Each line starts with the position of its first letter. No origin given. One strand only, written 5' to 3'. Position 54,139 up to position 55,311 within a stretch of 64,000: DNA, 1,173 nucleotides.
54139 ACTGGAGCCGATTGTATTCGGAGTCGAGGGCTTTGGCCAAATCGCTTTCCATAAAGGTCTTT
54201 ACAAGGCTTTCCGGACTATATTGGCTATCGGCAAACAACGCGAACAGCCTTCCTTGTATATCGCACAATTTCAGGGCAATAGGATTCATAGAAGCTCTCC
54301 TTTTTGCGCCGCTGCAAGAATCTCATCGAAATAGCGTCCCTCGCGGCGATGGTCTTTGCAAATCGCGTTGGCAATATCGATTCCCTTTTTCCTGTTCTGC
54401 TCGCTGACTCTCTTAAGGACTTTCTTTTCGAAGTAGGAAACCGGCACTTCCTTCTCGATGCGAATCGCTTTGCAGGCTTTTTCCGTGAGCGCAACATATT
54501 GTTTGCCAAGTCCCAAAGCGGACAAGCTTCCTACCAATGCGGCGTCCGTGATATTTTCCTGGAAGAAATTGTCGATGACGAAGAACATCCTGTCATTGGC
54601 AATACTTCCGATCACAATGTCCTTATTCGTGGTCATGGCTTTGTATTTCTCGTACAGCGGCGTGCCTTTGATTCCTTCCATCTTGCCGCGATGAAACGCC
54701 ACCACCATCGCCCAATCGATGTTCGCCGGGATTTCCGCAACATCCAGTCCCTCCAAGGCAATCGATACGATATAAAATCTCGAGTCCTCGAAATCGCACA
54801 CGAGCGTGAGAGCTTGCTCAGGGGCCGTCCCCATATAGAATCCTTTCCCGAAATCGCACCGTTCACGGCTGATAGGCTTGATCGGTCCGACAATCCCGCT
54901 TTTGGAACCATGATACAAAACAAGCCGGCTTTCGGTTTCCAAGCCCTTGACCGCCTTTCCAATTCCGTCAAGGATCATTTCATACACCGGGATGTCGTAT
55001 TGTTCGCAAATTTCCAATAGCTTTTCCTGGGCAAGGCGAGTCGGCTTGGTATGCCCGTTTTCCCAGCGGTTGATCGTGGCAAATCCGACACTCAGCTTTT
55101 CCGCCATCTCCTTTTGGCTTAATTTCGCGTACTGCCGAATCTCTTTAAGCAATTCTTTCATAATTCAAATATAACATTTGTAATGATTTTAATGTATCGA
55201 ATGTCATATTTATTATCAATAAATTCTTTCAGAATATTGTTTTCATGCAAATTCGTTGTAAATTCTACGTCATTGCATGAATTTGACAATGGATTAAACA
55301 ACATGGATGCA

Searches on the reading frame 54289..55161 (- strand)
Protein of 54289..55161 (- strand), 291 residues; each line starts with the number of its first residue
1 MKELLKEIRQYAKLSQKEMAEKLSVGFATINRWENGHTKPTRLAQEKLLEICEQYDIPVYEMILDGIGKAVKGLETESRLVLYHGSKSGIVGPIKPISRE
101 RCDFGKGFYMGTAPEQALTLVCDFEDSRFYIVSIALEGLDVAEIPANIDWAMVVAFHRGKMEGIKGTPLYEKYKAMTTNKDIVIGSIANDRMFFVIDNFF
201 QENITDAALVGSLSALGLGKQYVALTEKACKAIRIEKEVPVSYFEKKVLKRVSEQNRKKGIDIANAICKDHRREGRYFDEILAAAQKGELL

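Call 3: search_protein_families(library=pfam, proteins=[window:54289-55161:-], max_evalue=0.01)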
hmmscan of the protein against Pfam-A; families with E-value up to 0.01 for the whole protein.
window:54289-55161:- (291 aa): 5 families
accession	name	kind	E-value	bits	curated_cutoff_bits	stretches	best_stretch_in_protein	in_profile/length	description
PF13151.12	DUF3990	-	8.1e-29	100.7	32.2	1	81-234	2-151/152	Protein of unknown function (DUF3990)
PF01381.28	HTH_3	-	3.4e-10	40.2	23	1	5-59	1-52/55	Helix-turn-helix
PF12844.13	HTH_19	-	1.1e-08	35.3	30.2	1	3-68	2-63/64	Helix-turn-helix domain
PF13560.12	HTH_31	-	3.1e-07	31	27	1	4-53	5-55/64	Helix-turn-helix domain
PF15731.11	MqsA_antitoxin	-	0.0018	18.8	30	1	5-54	74-122/131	Antitoxin component of bacterial toxin-antitoxin system, MqsA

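Call 4: search_protein_families(library=padloc, proteins=[window:54289-55161:-], max_evalue=0.01)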
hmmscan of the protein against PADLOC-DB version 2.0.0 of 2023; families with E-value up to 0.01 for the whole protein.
window:54289-55161:- (291 aa): 19 families
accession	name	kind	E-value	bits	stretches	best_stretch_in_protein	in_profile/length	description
PDLC04438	PDC-M13B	-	5.9e-19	66.5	1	81-237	2-154/158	-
PDLC04436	PDC-M13A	-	6.7e-15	53.2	1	81-237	2-155/159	-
PDLC04641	PDC-M42A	-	1.1e-12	46.1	1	79-243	3-178/215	-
PDLC02926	HTH_VI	-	5.6e-10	37.3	1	2-64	3-62/92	-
PDLC04411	PDC-M10A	-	1.1e-08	32.9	2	177-234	89-146/156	-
PDLC04412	PDC-M10A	-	2.1e-07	28.8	1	81-119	2-40/152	-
PDLC04640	PDC-M42A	-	2.1e-07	28.6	1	77-234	65-231/280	-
PDLC03951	RmrA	-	1.9e-05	21.8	1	3-58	11-63/400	-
PDLC03947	RmrA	-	2.4e-05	21.3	1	3-59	14-67/383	-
PDLC03948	RmrA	-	2.5e-05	21.3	1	3-49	11-57/397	-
PDLC03952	RmrA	-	0.00011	19.2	1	4-59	26-78/395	-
PDLC04437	PDC-M13A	-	0.00016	19.9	1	102-206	12-113/117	-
PDLC03944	RmrA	-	0.00024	18.3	1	4-58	10-61/384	-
PDLC03945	RmrA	-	0.0023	15.2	1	4-48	6-50/394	-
PDLC03956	RmrA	-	0.0025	14.9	1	5-48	13-57/399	-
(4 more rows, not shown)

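Call 5: search_protein_families(library=ncbifam, proteins=[window:54289-55161:-], max_evalue=0.01)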
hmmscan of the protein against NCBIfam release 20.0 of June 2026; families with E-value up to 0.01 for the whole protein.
window:54289-55161:- (291 aa): 13 families
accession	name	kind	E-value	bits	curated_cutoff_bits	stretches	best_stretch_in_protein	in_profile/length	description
TIGR03830.1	CxxCG_CxxCG_HTH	subfamily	3.4e-08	33.3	61.8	1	4-54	69-118/127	type II TA system antitoxin MqsA family protein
NF041951.1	phage_RstR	subfamily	6.9e-07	29.5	80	1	2-46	4-48/108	RstR family transcriptional repressor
NF041265.1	NadS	equivalog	5.7e-06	26.5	60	1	6-51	36-81/94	NadS family protein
TIGR03070.1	couple_hipB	subfamily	0.00016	21.6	71.65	1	4-40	6-42/58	type II toxin-antitoxin system Y4mF family antitoxin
NF040522.1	VC1465_fam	subfamily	0.00034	20.7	70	1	6-39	2-35/111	VC1465 family Xer recombination activation factor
NF047542.1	telomere_Tap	equivalog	0.00088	18.1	600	1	7-47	24-67/695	telomere-associated protein Tap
NF007257.0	PRK09706.1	subfamily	0.00094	19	101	1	5-41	10-46/135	transcriptional repressor DicA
NF047948.1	male_kill_WMK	equivalog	0.001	18.6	300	1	5-63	167-222/300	WO male-killing family protein Wmk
TIGR00270.2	TIGR00270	equivalog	0.0021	17.9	110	1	3-48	78-123/159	multiprotein bridging factor aMBF1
NF007481.0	PRK10072.1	equivalog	0.0024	18.3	110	1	6-51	39-83/96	HTH-type transcriptional regulator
NF003162.0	PRK04140.1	equivalog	0.0039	16.3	263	1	3-59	129-182/317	transcriptional regulator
NF007271.0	PRK09726.1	equivalog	0.0045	16.9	79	1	4-41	16-53/88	type II toxin-antitoxin system antitoxin HipB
NF052239.1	antitox_spr1629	equivalog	0.0054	15.9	335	1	3-49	5-51/377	spr1629 family repressor/antitoxin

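Call 8: search_solved_structures(query=window:54289-55161:-, max_evalue=1, show_alignments=2)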
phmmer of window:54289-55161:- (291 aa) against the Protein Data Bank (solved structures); distinct sequences matched with E-value up to 1: 15.
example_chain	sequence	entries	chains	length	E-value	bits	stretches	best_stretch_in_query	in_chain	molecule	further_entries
8tac_A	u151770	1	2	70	0.0033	20.1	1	5-51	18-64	DBP48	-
7t8i_A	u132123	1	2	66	0.0052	19.4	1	4-57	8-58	Phage element (ICEBs1)transcriptional regulator (Xre family)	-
2mez_A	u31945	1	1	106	0.025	17.2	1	4-50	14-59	Multiprotein Bridging Factor (MBP-like)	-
2ox6_A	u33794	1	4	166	0.035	16.7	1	7-68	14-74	Hypothetical protein SO3848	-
2ppx_A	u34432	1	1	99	0.11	15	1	5-48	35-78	Uncharacterized protein Atu1735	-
9k3w_A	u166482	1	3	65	0.47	13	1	2-47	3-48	Transcriptional regulator, PbsX family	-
4yg4_A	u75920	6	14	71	0.53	12.8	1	4-51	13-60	Antitoxin HipB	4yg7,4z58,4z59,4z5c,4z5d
4yg1_A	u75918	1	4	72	0.57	12.7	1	4-51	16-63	Antitoxin HipB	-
3fmy_A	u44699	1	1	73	0.64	12.6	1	3-55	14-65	HTH-type transcriptional regulator MQSA (ygiT/b3021)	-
9sf2_A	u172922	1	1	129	0.68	12.5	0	5-50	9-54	Transcriptional regulator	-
4z5h_A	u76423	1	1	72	0.76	12.3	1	4-51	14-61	Antitoxin HipB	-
2wiu_B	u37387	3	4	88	0.88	12.1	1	4-51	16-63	HTH-TYPE TRANSCRIPTIONAL REGULATOR HIPB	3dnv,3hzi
6rnz_A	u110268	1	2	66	0.89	12.1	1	2-66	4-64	HTH-type transcriptional regulator DdrOC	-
2xiu_A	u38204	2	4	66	0.93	12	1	5-42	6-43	CYLR2 | CYLR2 SYNONYM CYTOLYSIN REPRESSOR 2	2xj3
5k98_B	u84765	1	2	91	0.98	12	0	4-51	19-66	Antitoxin HipB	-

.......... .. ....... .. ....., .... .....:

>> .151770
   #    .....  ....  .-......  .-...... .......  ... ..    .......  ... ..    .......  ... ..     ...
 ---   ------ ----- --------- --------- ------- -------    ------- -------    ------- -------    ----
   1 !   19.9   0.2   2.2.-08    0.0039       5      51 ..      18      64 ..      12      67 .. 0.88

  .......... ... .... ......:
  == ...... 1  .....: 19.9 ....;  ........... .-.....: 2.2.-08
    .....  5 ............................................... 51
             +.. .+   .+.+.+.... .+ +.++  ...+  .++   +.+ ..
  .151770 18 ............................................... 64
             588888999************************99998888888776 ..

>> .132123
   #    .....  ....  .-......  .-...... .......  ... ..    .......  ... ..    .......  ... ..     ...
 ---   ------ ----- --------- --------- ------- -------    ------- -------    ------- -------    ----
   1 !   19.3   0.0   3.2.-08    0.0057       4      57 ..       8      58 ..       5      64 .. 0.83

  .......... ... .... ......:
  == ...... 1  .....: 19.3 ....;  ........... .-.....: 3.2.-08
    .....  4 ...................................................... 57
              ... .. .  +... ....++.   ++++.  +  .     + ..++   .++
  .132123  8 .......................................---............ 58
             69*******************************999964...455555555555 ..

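Call 12: find_homologous_proteins(query=window:54289-55161:-, max_evalue=0.00001)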
Query window:54289-55161:- (291 aa): 5718 proteins with E <= 0.00001 among 7546 candidates; the best 120 are listed.
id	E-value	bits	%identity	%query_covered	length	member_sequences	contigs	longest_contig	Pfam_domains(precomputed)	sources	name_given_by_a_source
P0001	1.1e-186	637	99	100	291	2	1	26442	PF13151.13,PF12844.14,PF01381.29,PF13560.13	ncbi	-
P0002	4.4e-162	556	85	99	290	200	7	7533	PF13151.13,PF12844.14,PF01381.29,PF13560.13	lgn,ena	-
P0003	8.9e-153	526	80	99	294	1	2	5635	PF13151.13,PF01381.29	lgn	-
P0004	1.7e-152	525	83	93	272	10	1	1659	PF13151.13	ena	-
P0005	4.5e-152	523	80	99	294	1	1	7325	PF13151.13,PF01381.29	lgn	-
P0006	1.5e-148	512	78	100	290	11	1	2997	PF13151.13,PF01381.29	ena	-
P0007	2.4e-145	501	76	100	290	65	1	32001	PF13151.13,PF01381.29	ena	-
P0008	3.4e-136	471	72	99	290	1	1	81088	PF13151.13,PF12844.14,PF01381.29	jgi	-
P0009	3.5e-136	471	72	99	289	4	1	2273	PF13151.13,PF12844.14,PF01381.29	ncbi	-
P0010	2.8e-134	465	70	99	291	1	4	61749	PF13151.13,PF12844.14,PF01381.29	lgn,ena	-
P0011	7.2e-134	463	70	99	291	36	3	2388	PF13151.13,PF12844.14,PF01381.29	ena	-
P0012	1.5e-133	462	70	99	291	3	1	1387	PF13151.13,PF12844.14,PF01381.29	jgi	-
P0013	2.2e-133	462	70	99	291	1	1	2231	PF13151.13,PF12844.14,PF01381.29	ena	-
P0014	3.1e-133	461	69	99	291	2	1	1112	PF13151.13,PF01381.29,PF13560.13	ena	-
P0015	7.0e-133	460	71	99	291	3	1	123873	PF13151.13,PF12844.14,PF01381.29,PF13560.13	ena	-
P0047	2.9e-130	452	68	99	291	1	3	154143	PF13151.13,PF01381.29,PF13560.13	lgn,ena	-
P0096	1.7e-127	443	67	99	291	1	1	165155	PF13151.13,PF12844.14,PF01381.29,PF13560.13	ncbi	-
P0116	1.4e-124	433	67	99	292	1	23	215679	PF13151.13,PF12844.14,PF01381.29,PF13560.13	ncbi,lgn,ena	-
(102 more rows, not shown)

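Call 18: find_related_loci(query=A1, collection=genome_contigs, flank=6000)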
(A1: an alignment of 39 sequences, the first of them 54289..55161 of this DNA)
Query A1 (291 aa) in genome_contigs; peptide patterns used: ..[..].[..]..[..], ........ (x = any residue, [..] = any of these).
599 stretches matched a pattern (row limit reached: there are more); 512 encode a relative of the query (tblastn E <= 1e-3); the best 80 are kept; 80 distinct loci.
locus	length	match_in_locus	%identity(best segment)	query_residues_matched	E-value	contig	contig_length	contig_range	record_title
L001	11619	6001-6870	84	1-290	1e-171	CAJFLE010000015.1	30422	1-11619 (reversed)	Candidatus Protoclostridium gallicola isolate Chicken_24_mag_120 genome assembly, contig: MAGpy_11413_24_idba_bin_120_fa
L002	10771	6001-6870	70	1-289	2e-141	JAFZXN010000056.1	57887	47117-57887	MAG: Clostridia bacterium isolate RGIG8188 Water_buffalos_Rumen-3__c1418798, whole genome shotgun sequence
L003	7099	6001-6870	69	1-289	3e-140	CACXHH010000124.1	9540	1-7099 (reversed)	MAG: uncultured Clostridiales bacterium isolate RUG11260 genome assembly, contig: RUG11260_asm_124, whole genome shotgun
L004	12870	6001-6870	68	1-289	2e-140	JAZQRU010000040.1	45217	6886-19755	MAG: Eubacteriales bacterium isolate T1900045224_TC20190220.MAGScoT_cleanbin_000005 SGB_5382_k141_2233422, whole genome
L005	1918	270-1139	69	1-289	3e-150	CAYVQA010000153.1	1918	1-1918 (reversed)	MAG TPA_asm: uncultured Staphylococcaceae bacterium isolate SRP225648_co1_344 genome assembly, contig: NODE_150582_lengt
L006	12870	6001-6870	69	1-289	1e-139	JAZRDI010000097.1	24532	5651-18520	MAG: Eubacteriales bacterium isolate T1900045506_YK20190200.MAGScoT_cleanbin_000047 SGB_7537_k141_1647812, whole genome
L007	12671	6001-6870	68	1-289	3e-139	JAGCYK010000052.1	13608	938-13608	MAG: Clostridia bacterium isolate RGIG10236 Yak_Rumen-5__c1051525, whole genome shotgun sequence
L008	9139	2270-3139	69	1-289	4e-139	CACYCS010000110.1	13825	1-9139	MAG: uncultured Erysipelotrichaceae bacterium isolate RUG11821 genome assembly, contig: RUG11821_asm_110, whole genome s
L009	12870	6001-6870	69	1-289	9e-139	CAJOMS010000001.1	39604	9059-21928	uncultured Clostridia bacterium isolate Reindeer_2_mag_77 genome assembly, contig: scaffold_474, whole genome shotgun se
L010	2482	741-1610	68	1-289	2e-146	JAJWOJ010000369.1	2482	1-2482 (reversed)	MAG: Clostridiales bacterium isolate B44_16.fa NODE_9071_length_2482_cov_4.075814, whole genome shotgun sequence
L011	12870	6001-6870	69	1-289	3e-138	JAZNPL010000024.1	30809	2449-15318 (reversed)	MAG: Christensenellaceae bacterium isolate T1900044834_TS20190300.MAGScoT_cleanbin_000015 SGB_2912_k141_1069859, whole g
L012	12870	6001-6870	68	1-289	4e-138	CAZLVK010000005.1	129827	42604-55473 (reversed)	MAG TPA_asm: uncultured Bacteroidaceae bacterium isolate SRP225648_co1_477 genome assembly, contig: NODE_121_length_1298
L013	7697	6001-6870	68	1-289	5e-138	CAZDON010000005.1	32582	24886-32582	MAG TPA_asm: uncultured Ruminococcus sp. isolate SRP315200_co1_814 genome assembly, contig: NODE_1900_length_32582_cov_5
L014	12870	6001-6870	68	1-289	8e-138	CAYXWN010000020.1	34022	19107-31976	MAG TPA_asm: uncultured Clostridia bacterium isolate SRP313737_co1_199 genome assembly, contig: NODE_2038_length_34022_c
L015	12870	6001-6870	67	1-289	3e-137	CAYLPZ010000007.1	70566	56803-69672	MAG TPA_asm: uncultured Coprobacillus sp. isolate binchicken_co370_253 genome assembly, contig: NODE_534_length_70566_co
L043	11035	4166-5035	60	1-289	3e-124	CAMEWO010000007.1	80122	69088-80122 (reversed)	MAG: uncultured Eubacterium sp. isolate SRR11489792_bin.69_metaWRAP_v1.3_MAG genome assembly, contig: ERZ11466811.225, w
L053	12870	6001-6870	59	1-289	1e-123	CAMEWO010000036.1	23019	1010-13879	MAG: uncultured Eubacterium sp. isolate SRR11489792_bin.69_metaWRAP_v1.3_MAG genome assembly, contig: ERZ11466811.2563,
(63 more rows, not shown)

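Call 22: predict_structure(alignment_id=A1)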
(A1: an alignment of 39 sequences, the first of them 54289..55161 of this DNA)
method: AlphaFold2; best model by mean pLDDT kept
length: 291 residues; sequences in the alignment: 39
mean_pLDDT: 84.1   pTM: 0.79
mean pLDDT of the five models: 84.1, 83.6, 76.6, 73.0, 71.4
residues with pLDDT >= 90: 108; 70-90: 146; 50-70: 29; < 50: 8
segments of 3 or more residues with pLDDT < 50: 101-107
pLDDT, mean of each block of 10 residues (from residue 1): 91 96 93 90 94 95 92 86 77 60 53 82 69 92 86 87 92 91 78 83 87 77 86 88 88 85 78 82 86 54
secondary structure, 60 per line:
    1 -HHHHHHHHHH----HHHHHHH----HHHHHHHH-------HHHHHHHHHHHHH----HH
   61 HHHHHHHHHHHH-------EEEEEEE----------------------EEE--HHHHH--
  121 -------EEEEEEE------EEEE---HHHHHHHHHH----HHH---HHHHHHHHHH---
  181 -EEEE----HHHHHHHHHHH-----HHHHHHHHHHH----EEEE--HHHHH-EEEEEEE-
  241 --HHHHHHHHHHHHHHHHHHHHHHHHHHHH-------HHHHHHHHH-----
elements in order: H2-11 H16-22 H27-34 H42-54 H59-72 E80-86 E109-111 H114-118 E128-134 E141-144 H148-157 H168-177 E182-185 H190-200 H206-216 E221-224 H227-231 E233-239 H243-270 H278-286

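Call 26: fold_search(model_id=the predicted structure, library=pdb)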
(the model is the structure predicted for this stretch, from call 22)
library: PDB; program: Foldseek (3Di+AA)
matches with E <= 10: 498; with E <= 0.001: 1
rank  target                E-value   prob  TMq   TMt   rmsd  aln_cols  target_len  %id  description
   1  9k3a_B                6.8e-04  0.94  0.26  0.09  28.7       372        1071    8  Cyanophage A4 pre-ejectosome with C1 symmetry (released 2025-04-09)
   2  2b5a_A                1.4e-02  1.00  0.18  0.60   2.7        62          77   27  C.BclI, Control Element of the BclI Restriction-Modification System (released 2006-01-03)
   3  2b5a_B                1.6e-02  1.00  0.18  0.63   2.6        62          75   27  C.BclI, Control Element of the BclI Restriction-Modification System (released 2006-01-03)
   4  2ef8_B                1.6e-02  1.00  0.20  0.61   3.1        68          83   26  Crystal structure of C.EcoT38IS (released 2008-02-26)
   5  1b0n_A                2.7e-02  1.00  0.18  0.47   9.7        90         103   20  SINR PROTEIN/SINI PROTEIN COMPLEX (released 1999-01-13)
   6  3f51_D                3.1e-02  1.00  0.21  0.58   2.6        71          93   15  Crystal Structure of the clp gene regulator ClgR from Corynebacterium glutamicum (released 2008-11-18)
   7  2b5a_C                3.3e-02  1.00  0.18  0.62   2.7        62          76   27  C.BclI, Control Element of the BclI Restriction-Modification System (released 2006-01-03)
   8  6rnz_A                3.3e-02  1.00  0.19  0.73   2.8        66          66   27  Crystal structure of the N-terminal HTH DNA-binding domain of the essential repressor DdrO from radiation-resistant De (released 2019-10-09)
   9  2ef8_A                3.9e-02  1.00  0.20  0.59   3.3        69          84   26  Crystal structure of C.EcoT38IS (released 2008-02-26)
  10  3f51_A                3.9e-02  1.00  0.21  0.57   2.7        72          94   17  Crystal Structure of the clp gene regulator ClgR from Corynebacterium glutamicum (released 2008-11-18)
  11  8tac_A                4.3e-02  1.00  0.17  0.71   1.0        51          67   37  Designed DNA binding protein (released 2024-08-28)
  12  3zkc_A                4.3e-02  1.00  0.18  0.74   2.7        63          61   22  Crystal structure of the master regulator for biofilm formation SinR in complex with DNA. (released 2013-03-06)
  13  3f51_C                4.3e-02  1.00  0.21  0.59   2.5        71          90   15  Crystal Structure of the clp gene regulator ClgR from Corynebacterium glutamicum (released 2008-11-18)
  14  9sf2_A                4.6e-02  1.00  0.20  0.43   6.1        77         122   23  Phage Phi106 repressor in complex with AimX (released 2026-01-14)
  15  6jq1_A                4.6e-02  1.00  0.20  0.41   6.7        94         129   21  Crystal Structure of DdrO from Deinococcus geothermalis (released 2019-08-28)
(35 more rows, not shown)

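Call 27: search_solved_structures(query=A2, max_evalue=10, show_alignments=3)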
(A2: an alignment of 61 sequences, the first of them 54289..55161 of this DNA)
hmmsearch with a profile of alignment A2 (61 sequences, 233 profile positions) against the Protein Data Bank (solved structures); distinct sequences matched with E-value up to 10: 1.
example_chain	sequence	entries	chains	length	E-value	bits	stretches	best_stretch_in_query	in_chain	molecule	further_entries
1ytl_A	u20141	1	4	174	1.5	11.1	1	106-148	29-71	Acetyl-CoA decarboxylase/synthase complex epsilon subunit 2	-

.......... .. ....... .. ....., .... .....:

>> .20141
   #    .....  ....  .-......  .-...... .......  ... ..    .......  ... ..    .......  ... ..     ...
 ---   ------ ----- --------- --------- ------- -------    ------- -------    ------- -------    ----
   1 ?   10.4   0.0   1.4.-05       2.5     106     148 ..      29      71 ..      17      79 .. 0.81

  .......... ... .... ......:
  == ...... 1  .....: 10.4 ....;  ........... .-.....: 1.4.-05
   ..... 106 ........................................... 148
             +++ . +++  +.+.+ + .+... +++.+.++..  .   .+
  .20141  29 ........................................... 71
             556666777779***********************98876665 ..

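Call 29: find_homologous_proteins(query=A2, max_evalue=0.001)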
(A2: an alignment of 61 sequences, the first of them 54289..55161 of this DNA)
Query A2 (61 sequences) (291 aa, profile of the alignment): 6023 proteins with E <= 0.001 among 8000 candidates; the best 120 are listed.
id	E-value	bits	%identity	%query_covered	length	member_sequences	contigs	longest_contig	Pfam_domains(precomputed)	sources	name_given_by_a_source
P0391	4.0e-91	322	-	-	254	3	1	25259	PF13151.13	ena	-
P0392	2.7e-90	320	55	73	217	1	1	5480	PF13151.13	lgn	-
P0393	2.5e-89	316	59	70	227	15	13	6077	PF13151.13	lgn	-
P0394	2.9e-89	316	59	70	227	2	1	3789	PF13151.13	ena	-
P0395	4.1e-89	316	-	-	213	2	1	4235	PF13151.13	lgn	-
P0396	5.0e-89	315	54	74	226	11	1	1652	PF13151.13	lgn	-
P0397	5.1e-89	315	-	-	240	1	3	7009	PF13151.13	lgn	-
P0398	5.7e-89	315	-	-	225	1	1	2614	PF13151.13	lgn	-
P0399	6.1e-89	315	-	-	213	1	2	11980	PF13151.13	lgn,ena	-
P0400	6.3e-89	315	-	-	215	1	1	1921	PF13151.13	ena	-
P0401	6.4e-89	315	49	98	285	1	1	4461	PF13151.13,PF01381.29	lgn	-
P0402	6.8e-89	315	54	73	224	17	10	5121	PF13151.13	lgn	-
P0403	7.3e-89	315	49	97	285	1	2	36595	PF13151.13,PF01381.29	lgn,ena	-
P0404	9.2e-89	315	-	-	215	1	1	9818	PF13151.13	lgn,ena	-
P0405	9.4e-89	315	52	73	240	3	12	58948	PF13151.13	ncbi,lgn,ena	-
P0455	1.5e-87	311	-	-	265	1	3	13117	PF13151.13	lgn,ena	-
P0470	2.0e-87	310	54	73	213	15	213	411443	PF13151.13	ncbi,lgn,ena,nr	ncbi:MAG: DUF3990 domain-containing protein [Dorea sp.]|nr:DUF3990 domain-containing protein [Faecal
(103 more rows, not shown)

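Call 33: find_encoding_contigs(protein=P0001, flank=8000, max_places=4)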
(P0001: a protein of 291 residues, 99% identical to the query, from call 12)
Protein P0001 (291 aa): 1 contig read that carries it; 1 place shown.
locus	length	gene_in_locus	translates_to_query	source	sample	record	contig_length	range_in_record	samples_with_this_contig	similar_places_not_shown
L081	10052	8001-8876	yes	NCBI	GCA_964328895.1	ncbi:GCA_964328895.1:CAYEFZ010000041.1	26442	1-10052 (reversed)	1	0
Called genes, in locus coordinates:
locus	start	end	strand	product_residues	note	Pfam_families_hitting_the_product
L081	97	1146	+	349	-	-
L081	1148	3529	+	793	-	PF00005:ABC_tran, PF02463:SMC_N, PF02687:FtsX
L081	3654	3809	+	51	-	-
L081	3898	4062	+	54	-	-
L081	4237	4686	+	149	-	-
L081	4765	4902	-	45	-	PF00301:Rubredoxin (faint), PF21349:RUBY_RBDX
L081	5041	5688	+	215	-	PF01712:dNK, PF13238:AAA_18 (faint)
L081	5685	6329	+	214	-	PF00583:Acetyltransf_1 (faint)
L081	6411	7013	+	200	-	PF06177:QueT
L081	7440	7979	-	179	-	PF13338:AbiEi_4 (weak)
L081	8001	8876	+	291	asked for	PF01381:HTH_3, PF12844:HTH_19, PF13560:HTH_31 (weak), PF13151:DUF3990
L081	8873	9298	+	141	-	-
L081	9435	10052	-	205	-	?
